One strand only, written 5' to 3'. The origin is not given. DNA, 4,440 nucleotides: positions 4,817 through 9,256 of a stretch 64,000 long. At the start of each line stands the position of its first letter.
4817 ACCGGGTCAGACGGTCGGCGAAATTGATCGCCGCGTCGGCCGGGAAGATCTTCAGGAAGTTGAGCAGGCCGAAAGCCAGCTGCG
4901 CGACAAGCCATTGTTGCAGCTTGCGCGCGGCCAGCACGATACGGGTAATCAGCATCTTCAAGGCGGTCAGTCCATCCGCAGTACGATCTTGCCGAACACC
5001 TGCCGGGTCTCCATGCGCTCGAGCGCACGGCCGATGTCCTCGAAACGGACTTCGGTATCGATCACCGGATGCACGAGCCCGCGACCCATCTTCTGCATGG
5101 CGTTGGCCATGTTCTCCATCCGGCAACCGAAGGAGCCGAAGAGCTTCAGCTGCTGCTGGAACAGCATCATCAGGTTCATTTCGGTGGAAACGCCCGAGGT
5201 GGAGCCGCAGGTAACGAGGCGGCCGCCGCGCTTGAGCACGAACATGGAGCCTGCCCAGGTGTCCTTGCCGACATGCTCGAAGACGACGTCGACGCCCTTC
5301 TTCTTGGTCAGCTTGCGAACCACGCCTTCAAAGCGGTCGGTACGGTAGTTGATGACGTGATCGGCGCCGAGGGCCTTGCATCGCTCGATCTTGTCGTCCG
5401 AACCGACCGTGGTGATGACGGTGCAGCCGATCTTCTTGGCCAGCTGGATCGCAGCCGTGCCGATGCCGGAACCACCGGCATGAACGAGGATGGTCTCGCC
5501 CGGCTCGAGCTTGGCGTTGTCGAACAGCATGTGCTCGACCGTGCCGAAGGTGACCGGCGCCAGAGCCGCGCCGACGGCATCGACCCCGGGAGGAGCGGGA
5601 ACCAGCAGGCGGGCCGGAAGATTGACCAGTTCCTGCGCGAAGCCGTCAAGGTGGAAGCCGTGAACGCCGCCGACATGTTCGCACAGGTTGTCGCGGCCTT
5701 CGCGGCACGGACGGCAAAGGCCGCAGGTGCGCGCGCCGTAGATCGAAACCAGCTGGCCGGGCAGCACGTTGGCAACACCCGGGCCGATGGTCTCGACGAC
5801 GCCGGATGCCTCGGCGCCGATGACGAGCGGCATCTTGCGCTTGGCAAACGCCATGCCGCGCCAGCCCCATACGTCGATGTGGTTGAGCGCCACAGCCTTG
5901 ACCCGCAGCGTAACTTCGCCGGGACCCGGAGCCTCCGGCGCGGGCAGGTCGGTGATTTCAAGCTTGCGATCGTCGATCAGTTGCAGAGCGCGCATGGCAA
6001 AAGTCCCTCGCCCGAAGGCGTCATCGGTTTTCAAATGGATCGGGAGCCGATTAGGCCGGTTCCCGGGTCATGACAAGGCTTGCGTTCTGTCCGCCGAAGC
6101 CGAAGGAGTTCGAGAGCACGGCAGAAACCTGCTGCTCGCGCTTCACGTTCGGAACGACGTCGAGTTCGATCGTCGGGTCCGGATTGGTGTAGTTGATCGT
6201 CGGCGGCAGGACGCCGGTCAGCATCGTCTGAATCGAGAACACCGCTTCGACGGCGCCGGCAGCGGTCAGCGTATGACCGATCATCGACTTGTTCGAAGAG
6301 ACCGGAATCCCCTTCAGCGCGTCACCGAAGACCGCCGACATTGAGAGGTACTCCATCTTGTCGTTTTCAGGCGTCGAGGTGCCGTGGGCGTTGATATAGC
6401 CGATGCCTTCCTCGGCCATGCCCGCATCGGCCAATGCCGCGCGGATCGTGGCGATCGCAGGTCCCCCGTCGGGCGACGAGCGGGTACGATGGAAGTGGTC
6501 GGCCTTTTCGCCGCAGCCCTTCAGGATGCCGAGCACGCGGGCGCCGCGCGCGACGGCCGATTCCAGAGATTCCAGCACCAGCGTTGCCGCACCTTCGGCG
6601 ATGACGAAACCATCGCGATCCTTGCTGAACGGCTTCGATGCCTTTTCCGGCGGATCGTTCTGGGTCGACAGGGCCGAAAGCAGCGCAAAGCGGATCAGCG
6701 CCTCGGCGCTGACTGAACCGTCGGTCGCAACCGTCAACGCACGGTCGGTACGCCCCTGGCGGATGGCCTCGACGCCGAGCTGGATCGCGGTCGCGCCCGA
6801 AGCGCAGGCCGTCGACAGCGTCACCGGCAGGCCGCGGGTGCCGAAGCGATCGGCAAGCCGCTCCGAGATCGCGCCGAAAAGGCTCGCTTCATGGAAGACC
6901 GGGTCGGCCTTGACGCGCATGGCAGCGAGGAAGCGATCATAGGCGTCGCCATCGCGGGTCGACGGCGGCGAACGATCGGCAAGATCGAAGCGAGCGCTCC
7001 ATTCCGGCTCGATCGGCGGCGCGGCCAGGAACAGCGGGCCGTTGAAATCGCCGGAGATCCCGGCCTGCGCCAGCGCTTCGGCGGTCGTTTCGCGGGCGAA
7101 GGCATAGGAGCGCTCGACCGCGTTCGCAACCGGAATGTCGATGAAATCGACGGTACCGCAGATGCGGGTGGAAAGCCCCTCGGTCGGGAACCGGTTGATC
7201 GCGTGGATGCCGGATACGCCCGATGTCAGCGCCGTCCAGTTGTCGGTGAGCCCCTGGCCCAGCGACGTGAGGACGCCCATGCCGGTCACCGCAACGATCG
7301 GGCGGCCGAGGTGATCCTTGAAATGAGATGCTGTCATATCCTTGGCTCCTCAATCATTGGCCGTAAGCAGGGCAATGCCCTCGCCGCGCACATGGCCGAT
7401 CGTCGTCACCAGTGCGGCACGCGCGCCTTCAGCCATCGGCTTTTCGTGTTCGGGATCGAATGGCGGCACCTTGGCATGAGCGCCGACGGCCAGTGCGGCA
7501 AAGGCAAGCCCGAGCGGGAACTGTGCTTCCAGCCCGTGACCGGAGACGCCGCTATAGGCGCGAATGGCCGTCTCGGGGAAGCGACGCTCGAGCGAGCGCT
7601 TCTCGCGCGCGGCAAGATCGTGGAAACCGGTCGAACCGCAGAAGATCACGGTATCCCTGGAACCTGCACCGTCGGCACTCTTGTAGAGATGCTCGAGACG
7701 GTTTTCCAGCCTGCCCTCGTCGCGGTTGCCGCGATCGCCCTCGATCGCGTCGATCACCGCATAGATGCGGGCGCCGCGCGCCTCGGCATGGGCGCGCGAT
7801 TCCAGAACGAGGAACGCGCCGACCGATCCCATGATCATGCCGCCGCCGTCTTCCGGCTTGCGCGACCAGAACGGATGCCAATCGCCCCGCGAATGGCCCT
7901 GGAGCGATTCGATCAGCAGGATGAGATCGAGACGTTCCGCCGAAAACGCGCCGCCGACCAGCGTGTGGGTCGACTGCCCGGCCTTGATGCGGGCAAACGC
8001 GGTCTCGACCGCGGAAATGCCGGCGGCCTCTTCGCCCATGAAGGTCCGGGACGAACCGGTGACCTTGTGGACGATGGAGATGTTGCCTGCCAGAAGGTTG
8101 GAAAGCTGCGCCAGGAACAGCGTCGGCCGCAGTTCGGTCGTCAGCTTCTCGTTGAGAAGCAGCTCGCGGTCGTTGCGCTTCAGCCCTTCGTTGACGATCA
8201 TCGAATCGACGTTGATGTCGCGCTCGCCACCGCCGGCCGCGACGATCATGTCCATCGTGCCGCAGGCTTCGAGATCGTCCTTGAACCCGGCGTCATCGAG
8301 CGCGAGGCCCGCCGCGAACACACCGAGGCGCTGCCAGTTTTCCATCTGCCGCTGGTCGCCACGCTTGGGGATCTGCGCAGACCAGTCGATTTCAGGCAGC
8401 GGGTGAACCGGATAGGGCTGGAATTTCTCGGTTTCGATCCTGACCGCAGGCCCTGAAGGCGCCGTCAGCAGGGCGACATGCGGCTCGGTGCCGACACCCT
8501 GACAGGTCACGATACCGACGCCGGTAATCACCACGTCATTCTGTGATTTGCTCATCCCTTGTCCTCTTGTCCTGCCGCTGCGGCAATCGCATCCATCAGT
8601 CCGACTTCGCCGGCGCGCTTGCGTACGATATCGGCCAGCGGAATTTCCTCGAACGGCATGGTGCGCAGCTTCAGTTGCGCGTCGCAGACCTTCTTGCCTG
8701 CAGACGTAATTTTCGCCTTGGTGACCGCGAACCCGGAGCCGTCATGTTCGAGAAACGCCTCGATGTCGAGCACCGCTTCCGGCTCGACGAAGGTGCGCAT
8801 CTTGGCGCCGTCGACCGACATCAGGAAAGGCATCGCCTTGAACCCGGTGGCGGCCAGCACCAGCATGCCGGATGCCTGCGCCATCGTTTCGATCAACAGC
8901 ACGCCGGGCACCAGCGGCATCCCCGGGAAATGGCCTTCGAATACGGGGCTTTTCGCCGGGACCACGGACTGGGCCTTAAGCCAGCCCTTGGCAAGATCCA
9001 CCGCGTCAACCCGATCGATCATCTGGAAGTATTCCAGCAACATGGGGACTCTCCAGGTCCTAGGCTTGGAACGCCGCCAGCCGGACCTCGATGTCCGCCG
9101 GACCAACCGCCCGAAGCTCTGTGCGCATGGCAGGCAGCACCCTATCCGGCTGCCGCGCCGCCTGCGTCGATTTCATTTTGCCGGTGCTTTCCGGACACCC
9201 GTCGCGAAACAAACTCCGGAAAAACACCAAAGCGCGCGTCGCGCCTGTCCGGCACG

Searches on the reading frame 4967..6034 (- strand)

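Call 54: search_protein_families(library=pfam, proteins=[window:4967-6034:-], max_evalue=0.001)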
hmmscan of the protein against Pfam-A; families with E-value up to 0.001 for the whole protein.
window:4967-6034:- (355 aa): 3 families
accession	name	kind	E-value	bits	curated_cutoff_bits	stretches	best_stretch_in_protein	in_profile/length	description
PF00107.32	ADH_zinc_N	-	7e-34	117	31.8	1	190-315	1-126/129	Zinc-binding dehydrogenase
PF08240.17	ADH_N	-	4.2e-24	85.2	23.5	1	37-148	1-103/104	Alcohol dehydrogenase GroES-like domain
PF13602.12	ADH_zinc_N_2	-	8.1e-24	85.5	27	1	222-352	1-134/134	Zinc-binding dehydrogenase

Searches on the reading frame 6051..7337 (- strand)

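Call 54: search_protein_families(library=pfam, proteins=[window:6051-7337:-], max_evalue=0.001)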
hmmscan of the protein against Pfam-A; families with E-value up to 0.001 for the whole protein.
window:6051-7337:- (428 aa): 2 families
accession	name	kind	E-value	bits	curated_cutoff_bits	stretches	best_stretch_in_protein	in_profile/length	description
PF00109.32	ketoacyl-synt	-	8.8e-31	107.8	20.8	1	15-261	4-252/252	Beta-ketoacyl synthase, N-terminal domain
PF02801.28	Ketoacyl-synt_C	-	1.2e-30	106.4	20.8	1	270-383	2-118/119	Beta-ketoacyl synthase, C-terminal domain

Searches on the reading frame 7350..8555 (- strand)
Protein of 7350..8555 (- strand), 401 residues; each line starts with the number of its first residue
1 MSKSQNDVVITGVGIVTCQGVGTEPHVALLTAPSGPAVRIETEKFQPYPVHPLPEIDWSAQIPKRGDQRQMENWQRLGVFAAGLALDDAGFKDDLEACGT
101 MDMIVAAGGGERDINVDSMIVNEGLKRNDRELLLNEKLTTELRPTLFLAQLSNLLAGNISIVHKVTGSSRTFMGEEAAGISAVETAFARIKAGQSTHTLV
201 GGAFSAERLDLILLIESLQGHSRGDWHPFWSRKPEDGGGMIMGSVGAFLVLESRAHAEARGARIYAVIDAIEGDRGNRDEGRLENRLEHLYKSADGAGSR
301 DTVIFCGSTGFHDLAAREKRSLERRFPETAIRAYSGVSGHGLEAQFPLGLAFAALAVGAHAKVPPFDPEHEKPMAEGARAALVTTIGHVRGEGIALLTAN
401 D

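Call 54: search_protein_families(library=pfam, proteins=[window:7350-8555:-], max_evalue=0.001)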
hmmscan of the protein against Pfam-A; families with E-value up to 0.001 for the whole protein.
window:7350-8555:- (401 aa): 1 family
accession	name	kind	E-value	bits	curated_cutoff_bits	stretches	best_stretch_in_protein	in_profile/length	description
PF00109.32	ketoacyl-synt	-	3.8e-14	53.3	20.8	1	6-256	2-251/252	Beta-ketoacyl synthase, N-terminal domain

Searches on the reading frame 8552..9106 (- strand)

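Call 54: search_protein_families(library=pfam, proteins=[window:8552-9106:-], max_evalue=0.001)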
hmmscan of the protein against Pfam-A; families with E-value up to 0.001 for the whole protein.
window:8552-9106:- (184 aa): 1 family
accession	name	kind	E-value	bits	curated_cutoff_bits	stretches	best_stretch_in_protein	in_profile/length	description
PF07977.19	FabA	-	1.6e-18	67.1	23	1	25-143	4-137/138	FabA-like domain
